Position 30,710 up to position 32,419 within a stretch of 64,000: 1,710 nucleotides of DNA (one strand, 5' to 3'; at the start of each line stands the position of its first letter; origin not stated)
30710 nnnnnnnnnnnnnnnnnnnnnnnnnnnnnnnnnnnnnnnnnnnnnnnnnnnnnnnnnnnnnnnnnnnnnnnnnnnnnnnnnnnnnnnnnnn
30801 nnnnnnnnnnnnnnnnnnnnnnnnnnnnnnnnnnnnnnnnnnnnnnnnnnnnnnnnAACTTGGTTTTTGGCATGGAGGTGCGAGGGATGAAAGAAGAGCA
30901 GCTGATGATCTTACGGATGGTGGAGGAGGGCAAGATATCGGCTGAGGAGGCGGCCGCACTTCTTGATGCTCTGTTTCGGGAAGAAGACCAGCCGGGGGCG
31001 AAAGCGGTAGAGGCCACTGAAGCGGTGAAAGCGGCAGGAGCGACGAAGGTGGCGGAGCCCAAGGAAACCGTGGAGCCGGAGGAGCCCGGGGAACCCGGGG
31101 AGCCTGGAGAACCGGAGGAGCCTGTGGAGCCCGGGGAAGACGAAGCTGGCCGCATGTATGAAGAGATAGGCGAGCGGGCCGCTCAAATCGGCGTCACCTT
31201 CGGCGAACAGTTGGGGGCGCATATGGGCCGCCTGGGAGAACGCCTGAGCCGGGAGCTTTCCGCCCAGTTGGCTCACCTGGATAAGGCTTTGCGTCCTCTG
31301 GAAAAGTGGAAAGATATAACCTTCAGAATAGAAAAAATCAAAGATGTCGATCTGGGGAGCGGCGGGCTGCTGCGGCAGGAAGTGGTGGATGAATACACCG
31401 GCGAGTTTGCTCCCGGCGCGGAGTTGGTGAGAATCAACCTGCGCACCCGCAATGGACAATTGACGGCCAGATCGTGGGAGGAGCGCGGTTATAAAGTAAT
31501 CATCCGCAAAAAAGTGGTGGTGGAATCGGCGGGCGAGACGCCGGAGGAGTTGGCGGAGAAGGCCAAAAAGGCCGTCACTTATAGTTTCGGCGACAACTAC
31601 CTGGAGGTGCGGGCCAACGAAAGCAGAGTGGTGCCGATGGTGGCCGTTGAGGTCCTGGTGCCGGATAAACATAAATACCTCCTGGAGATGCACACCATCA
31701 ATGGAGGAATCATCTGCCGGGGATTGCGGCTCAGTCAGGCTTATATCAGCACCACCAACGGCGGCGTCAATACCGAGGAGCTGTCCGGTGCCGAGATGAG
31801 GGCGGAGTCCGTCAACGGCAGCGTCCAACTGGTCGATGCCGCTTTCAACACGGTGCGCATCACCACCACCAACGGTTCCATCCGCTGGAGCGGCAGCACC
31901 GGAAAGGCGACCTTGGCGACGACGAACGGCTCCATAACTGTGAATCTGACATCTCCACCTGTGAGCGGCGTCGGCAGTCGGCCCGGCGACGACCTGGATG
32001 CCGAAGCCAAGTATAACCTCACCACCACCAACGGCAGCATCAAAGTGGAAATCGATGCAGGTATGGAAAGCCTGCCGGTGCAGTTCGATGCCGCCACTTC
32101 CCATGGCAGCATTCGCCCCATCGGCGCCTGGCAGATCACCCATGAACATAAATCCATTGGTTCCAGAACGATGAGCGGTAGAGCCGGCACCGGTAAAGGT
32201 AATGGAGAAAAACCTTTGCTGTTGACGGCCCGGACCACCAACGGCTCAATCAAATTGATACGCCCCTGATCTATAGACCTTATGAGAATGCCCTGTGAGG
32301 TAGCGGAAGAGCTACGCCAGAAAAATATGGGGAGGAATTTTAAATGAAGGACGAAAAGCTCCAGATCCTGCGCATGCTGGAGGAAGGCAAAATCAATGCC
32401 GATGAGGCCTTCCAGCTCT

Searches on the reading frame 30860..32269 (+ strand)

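Call 84: search_protein_families(library=pfam, proteins=[window:30860-32269:+], max_evalue=0.001)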
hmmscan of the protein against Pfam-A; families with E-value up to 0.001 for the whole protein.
window:30860-32269:+ (469 aa): 3 families
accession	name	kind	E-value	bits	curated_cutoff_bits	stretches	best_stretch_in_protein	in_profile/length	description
PF22746.1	SHOCT-like_DUF2089-C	-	1.9e-09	37.2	27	1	12-38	1-27/32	SHOCT-like domain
PF13349.12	DUF4097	-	7.5e-09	35.8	22.9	1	262-399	67-192/247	Toastrack DUF4097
PF24016.2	DUF7330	-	0.00014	21.9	27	0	351-419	45-108/187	Domain of unknown function (DUF7330)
